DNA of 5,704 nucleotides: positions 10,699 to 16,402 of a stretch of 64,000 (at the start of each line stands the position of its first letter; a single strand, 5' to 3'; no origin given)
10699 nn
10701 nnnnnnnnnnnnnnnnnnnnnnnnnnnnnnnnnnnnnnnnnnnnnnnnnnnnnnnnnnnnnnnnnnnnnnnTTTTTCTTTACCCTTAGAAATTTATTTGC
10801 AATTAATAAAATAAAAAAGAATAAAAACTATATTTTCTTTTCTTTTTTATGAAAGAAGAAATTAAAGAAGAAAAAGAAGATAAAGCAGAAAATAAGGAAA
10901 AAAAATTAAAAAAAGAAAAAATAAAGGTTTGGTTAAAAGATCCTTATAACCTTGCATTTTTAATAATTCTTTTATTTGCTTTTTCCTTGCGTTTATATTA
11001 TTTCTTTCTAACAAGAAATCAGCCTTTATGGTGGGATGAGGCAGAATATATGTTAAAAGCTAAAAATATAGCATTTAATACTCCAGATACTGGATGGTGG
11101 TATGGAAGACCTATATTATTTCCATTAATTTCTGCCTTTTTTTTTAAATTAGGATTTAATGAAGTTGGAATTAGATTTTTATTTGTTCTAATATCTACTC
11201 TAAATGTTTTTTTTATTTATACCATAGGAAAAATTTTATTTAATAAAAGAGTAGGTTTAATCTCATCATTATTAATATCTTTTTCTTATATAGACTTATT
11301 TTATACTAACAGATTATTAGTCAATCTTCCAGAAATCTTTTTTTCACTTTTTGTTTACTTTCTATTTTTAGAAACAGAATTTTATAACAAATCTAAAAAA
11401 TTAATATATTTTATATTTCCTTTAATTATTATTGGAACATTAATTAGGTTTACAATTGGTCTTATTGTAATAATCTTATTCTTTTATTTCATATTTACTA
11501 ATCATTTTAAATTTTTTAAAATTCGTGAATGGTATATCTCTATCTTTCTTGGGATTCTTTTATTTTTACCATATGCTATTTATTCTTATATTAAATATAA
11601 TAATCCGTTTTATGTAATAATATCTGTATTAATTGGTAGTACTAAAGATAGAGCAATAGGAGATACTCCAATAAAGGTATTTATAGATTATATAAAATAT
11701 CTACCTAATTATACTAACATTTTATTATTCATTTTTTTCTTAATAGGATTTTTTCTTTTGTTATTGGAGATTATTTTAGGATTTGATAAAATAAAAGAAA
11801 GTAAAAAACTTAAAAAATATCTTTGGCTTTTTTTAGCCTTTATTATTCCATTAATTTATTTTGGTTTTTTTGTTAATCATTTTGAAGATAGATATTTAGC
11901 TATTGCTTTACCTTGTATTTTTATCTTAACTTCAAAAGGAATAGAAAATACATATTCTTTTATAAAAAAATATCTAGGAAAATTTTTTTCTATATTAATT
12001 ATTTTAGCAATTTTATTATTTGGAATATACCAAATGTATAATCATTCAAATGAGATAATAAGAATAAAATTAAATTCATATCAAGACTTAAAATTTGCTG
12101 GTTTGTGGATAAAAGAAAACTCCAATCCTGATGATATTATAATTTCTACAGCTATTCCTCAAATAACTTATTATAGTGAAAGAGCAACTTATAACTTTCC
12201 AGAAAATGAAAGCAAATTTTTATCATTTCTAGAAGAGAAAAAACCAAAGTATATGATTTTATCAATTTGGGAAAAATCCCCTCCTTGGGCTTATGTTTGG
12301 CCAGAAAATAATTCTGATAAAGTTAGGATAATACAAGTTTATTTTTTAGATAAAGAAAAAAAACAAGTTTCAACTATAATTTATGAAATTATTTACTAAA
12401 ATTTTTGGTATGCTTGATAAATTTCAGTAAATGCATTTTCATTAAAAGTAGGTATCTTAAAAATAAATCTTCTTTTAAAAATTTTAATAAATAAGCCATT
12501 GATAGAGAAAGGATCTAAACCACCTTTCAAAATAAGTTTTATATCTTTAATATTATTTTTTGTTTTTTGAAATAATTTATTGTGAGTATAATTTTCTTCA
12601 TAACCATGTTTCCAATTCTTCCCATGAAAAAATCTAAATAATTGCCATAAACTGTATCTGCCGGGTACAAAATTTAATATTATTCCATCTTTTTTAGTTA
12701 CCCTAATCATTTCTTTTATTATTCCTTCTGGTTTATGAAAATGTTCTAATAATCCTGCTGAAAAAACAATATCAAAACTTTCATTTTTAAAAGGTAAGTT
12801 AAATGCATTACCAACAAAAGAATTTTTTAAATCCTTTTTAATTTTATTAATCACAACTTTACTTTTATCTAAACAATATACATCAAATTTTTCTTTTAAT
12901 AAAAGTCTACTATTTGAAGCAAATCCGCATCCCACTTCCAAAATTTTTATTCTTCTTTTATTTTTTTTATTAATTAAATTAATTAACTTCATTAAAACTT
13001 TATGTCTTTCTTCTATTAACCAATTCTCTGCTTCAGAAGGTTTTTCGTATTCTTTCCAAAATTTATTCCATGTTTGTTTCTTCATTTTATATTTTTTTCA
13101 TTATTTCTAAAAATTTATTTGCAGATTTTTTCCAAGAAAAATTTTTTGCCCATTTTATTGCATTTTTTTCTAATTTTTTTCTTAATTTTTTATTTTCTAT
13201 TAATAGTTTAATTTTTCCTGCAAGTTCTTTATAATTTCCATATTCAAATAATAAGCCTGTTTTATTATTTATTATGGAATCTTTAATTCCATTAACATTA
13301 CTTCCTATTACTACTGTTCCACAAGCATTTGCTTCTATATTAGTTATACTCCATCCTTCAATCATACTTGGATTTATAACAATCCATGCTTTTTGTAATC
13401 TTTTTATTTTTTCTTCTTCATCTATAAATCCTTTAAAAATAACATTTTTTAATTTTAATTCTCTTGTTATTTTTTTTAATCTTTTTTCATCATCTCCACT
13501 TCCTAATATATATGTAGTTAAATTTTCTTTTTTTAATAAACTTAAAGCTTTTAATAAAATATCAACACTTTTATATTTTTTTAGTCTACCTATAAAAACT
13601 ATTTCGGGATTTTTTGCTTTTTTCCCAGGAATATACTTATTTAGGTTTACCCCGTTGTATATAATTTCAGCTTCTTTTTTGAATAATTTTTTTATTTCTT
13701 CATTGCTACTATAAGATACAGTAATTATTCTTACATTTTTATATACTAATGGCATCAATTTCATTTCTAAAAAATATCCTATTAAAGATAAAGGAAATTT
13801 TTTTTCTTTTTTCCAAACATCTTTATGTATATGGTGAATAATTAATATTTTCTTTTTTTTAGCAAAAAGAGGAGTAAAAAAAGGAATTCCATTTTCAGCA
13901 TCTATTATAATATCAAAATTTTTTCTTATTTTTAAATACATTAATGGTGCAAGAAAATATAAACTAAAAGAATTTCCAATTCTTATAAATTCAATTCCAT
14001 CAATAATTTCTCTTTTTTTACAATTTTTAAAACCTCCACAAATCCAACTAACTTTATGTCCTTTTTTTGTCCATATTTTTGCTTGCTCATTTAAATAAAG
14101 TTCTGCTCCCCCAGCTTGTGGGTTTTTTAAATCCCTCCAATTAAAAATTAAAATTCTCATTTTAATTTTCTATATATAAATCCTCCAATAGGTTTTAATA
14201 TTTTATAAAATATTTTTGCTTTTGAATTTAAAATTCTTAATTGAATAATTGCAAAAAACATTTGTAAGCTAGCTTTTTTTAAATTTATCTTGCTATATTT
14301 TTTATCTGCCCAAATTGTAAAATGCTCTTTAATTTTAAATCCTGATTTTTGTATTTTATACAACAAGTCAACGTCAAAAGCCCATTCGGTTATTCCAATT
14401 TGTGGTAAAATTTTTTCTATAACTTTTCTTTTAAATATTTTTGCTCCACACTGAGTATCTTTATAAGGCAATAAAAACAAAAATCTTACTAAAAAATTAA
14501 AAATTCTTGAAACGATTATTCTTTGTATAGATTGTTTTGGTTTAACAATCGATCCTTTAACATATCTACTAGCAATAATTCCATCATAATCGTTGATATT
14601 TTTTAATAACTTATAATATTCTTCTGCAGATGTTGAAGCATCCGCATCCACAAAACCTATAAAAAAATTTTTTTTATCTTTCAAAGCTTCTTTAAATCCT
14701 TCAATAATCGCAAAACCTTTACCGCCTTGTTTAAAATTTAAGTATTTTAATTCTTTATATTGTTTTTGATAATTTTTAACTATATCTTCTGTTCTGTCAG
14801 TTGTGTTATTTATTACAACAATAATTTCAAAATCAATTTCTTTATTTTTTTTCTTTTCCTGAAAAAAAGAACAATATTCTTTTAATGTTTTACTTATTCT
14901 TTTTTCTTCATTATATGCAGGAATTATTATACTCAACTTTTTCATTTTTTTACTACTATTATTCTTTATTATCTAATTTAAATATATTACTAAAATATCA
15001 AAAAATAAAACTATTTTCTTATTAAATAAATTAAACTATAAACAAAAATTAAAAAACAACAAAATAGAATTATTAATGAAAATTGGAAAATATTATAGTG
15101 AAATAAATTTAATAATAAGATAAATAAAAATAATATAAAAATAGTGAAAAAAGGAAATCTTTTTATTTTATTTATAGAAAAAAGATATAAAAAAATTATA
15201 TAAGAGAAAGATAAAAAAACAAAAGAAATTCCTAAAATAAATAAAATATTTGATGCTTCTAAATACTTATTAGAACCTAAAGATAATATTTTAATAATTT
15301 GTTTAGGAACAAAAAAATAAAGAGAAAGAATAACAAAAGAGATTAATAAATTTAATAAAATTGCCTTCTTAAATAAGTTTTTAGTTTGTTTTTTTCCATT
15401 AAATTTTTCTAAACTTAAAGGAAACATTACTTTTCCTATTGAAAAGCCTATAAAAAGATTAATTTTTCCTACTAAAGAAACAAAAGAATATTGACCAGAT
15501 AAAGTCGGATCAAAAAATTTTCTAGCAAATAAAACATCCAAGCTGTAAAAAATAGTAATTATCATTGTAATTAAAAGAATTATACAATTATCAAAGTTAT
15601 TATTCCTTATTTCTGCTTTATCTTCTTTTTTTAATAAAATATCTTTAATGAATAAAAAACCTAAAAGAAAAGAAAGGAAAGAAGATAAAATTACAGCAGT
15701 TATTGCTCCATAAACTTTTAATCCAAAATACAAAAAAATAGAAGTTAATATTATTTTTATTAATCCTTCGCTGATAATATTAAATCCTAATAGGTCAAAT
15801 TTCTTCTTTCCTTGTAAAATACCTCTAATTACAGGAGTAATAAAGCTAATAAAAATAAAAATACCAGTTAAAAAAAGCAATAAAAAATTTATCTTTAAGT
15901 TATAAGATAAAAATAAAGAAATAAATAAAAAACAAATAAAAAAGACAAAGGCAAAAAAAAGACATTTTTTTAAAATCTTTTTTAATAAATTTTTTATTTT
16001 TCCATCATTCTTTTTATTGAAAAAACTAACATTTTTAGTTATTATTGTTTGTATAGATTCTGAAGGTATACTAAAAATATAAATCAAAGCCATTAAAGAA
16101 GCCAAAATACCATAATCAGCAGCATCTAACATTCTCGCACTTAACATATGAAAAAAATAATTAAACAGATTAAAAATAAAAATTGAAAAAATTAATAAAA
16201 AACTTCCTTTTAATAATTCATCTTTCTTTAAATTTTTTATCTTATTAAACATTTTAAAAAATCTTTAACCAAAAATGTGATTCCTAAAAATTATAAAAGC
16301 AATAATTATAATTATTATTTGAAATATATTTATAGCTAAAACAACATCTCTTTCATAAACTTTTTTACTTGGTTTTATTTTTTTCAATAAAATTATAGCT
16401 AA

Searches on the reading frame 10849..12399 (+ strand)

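Call 38: search_protein_families(library=pfam, proteins=[window:10849-12399:+], max_evalue=0.001)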
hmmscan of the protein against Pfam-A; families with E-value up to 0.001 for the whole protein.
window:10849-12399:+ (516 aa): 2 families
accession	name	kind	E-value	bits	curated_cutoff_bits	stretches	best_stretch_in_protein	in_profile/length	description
PF13231.12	PMT_2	-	8.9e-16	58.9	26.1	1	87-245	2-160/160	Dolichyl-phosphate-mannose-protein mannosyltransferase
PF03901.23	Glyco_transf_22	-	3.6e-06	26.9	23.8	1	106-412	81-376/414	Alg9-like mannosyltransferase family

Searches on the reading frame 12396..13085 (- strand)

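Call 69: search_protein_families(library=pfam, proteins=[window:12396-13085:-], max_evalue=0.0001)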
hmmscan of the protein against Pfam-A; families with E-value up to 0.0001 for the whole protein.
window:12396-13085:- (229 aa): 7 families
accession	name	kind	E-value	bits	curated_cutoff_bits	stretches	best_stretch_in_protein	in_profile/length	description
PF08241.18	Methyltransf_11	-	2.6e-19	70.1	21.2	1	49-137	1-94/95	Methyltransferase domain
PF13649.12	Methyltransf_25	-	6.5e-15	56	27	1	48-134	1-97/97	Methyltransferase domain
PF13489.12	Methyltransf_23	-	3.5e-13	50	27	1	25-173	3-146/164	Methyltransferase domain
PF13847.12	Methyltransf_31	-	4e-12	46.5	27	1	44-137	3-108/145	Methyltransferase domain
PF08242.18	Methyltransf_12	-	1.3e-09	39.1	30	1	49-136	1-98/98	Methyltransferase domain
PF07021.18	MetW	-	2.1e-05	24.7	21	1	43-139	12-109/193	Methionine biosynthesis protein MetW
PF01209.24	Ubie_methyltran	-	9.1e-05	22.4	20.1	0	28-137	32-150/233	ubiE/COQ5 methyltransferase family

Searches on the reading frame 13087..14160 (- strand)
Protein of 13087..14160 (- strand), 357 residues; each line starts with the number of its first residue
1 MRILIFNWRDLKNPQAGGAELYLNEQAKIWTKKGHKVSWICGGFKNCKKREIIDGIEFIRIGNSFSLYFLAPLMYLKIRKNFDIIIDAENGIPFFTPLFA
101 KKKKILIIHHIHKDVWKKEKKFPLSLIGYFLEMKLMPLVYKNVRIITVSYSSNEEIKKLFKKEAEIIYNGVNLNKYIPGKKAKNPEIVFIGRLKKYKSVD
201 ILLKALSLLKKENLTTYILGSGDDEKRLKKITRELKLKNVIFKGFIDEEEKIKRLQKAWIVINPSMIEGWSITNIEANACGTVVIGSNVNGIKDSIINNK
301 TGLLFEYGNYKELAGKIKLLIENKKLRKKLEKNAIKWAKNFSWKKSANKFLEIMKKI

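Call 69: search_protein_families(library=pfam, proteins=[window:13087-14160:-], max_evalue=0.0001)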
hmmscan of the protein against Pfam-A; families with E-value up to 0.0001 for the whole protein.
window:13087-14160:- (357 aa): 5 families
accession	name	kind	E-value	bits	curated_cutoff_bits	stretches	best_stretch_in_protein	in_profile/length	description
PF00534.26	Glycos_transf_1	-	7.7e-41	139.9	26.4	1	178-337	9-172/172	Glycosyl transferases group 1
PF13692.12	Glyco_trans_1_4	-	4.9e-29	101.8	27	1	185-323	2-142/142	Glycosyl transferases group 1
PF13439.12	Glyco_transf_4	-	2.5e-13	50.9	28.5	1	17-174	2-169/170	Glycosyltransferase Family 4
PF13524.12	Glyco_trans_1_2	-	4.5e-08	33.6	25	1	212-351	13-143/144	Glycosyl transferase-like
PF20706.3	GT4-conflict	-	1.1e-06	28.3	26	1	181-296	194-320/385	Family 4 Glycosyltransferase in conflict systems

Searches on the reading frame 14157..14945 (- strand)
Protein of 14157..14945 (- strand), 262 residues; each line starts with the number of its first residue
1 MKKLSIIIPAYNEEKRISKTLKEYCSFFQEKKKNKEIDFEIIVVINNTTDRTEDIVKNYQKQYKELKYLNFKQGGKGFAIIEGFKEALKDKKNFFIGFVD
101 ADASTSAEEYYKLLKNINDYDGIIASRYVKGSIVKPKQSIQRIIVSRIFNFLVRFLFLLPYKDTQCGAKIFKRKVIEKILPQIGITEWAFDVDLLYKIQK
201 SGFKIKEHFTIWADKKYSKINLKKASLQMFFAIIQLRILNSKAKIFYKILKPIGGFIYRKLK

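Call 69: search_protein_families(library=pfam, proteins=[window:14157-14945:-], max_evalue=0.0001)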
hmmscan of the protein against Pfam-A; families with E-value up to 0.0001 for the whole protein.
window:14157-14945:- (262 aa): 2 families
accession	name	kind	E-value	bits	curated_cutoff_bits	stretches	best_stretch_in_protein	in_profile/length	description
PF00535.33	Glycos_transf_2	-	1.8e-27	96.8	23.3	1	5-179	1-167/168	Glycosyl transferase family 2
PF13641.12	Glyco_tranf_2_3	-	1.7e-05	25.4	27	1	4-103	3-97/230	Glycosyltransferase like family 2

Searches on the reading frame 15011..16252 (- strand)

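Call 69: search_protein_families(library=pfam, proteins=[window:15011-16252:-], max_evalue=0.0001)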
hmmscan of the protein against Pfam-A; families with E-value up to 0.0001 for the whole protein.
window:15011-16252:- (413 aa): 2 families
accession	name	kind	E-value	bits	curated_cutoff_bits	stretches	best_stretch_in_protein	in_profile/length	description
PF01943.22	Polysacc_synt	-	2.5e-13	50.5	28.2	1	13-280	1-270/274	Polysaccharide biosynthesis protein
PF13440.11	Polysacc_synt_3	-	1.3e-05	25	23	1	39-327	3-286/293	Polysaccharide biosynthesis protein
